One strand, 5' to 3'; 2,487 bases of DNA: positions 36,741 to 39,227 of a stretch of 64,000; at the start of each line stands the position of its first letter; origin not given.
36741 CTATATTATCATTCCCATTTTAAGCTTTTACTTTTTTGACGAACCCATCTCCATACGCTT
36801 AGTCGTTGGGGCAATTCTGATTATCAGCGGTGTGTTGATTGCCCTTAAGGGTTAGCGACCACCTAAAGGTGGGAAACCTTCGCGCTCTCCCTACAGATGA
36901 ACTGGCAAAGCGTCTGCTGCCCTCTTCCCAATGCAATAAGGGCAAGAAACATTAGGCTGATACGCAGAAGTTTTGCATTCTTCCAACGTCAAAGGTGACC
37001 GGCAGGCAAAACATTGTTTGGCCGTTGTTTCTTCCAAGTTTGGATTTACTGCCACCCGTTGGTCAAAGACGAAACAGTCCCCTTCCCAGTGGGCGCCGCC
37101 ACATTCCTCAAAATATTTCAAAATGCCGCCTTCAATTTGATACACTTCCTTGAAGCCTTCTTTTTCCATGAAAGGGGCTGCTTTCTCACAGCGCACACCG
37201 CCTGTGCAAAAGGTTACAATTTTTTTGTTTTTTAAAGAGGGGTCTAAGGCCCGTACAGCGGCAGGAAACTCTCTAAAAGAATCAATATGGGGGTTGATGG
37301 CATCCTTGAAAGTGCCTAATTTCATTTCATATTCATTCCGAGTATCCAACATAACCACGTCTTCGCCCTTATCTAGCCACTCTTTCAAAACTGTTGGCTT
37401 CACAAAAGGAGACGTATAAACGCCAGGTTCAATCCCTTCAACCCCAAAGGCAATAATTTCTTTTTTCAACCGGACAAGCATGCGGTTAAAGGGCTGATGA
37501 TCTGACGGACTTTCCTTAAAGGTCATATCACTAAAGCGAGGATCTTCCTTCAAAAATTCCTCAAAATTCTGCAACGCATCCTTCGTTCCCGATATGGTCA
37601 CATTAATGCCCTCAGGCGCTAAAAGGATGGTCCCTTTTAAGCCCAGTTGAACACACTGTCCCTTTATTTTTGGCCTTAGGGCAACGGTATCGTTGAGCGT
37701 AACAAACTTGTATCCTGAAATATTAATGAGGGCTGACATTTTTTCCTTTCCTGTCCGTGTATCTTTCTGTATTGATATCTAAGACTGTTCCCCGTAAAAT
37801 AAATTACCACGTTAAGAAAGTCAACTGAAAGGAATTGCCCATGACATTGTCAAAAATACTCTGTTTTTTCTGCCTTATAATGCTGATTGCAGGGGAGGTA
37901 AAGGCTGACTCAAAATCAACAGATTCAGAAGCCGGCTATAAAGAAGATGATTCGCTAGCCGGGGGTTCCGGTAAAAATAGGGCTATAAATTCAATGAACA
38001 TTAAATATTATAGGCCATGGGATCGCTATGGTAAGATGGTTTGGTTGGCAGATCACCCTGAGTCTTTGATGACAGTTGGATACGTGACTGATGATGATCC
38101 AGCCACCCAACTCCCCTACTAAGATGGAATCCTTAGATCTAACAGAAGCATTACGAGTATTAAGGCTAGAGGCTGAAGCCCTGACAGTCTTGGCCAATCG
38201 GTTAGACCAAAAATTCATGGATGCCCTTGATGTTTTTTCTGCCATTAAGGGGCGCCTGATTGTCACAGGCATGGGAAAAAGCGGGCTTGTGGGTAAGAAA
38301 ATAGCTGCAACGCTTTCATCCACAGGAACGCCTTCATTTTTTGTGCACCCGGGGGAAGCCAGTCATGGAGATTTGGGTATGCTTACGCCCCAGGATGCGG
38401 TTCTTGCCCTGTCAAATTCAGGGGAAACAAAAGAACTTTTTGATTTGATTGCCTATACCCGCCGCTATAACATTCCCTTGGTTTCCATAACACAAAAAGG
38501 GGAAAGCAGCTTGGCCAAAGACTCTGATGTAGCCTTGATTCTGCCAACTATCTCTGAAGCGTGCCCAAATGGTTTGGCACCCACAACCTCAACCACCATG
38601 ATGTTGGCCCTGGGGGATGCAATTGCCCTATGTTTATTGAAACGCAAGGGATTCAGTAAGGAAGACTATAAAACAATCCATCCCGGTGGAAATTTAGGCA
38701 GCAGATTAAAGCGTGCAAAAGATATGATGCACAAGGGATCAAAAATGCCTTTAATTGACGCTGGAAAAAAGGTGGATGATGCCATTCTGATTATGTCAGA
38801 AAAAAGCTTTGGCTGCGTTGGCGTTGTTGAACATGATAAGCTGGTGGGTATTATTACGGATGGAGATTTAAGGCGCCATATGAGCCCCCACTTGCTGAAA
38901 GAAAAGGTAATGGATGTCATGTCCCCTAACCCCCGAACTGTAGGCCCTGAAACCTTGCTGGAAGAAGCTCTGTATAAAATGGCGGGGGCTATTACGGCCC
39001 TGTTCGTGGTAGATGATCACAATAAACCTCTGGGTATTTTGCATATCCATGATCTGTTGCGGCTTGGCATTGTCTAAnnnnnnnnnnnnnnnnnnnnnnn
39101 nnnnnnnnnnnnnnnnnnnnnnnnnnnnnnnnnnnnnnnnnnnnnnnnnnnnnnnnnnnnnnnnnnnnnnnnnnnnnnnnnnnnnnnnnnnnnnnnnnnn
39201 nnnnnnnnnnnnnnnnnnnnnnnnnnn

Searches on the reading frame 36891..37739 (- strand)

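Call 60: search_protein_families(library=pfam, proteins=[window:36891-37739:-], max_evalue=0.001)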
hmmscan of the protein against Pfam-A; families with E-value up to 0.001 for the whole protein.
window:36891-37739:- (282 aa): 4 families
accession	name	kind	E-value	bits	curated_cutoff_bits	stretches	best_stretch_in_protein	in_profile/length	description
PF17773.7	UPF0176_N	-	1e-28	100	26.2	1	6-95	3-92/92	UPF0176 acylphosphatase like domain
PF00581.25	Rhodanese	-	5.3e-11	43.3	22.2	1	115-210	2-100/102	Rhodanese-like domain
PF12368.13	Rhodanese_C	-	8.1e-06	26.5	26.9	1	219-272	1-56/66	Rhodanase C-terminal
PF00708.24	Acylphosphatase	-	0.00083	20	22.5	0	20-70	13-64/85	Acylphosphatase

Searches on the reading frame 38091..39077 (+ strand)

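Call 60: search_protein_families(library=pfam, proteins=[window:38091-39077:+], max_evalue=0.001)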
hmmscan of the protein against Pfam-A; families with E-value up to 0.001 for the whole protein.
window:38091-39077:+ (328 aa): 2 families
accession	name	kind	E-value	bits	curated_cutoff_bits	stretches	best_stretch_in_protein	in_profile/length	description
PF01380.27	SIS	-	1.9e-26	92.8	25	1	53-179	5-129/131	SIS domain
PF00571.33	CBS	-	6.6e-23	81.2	24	2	273-325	1-54/57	CBS domain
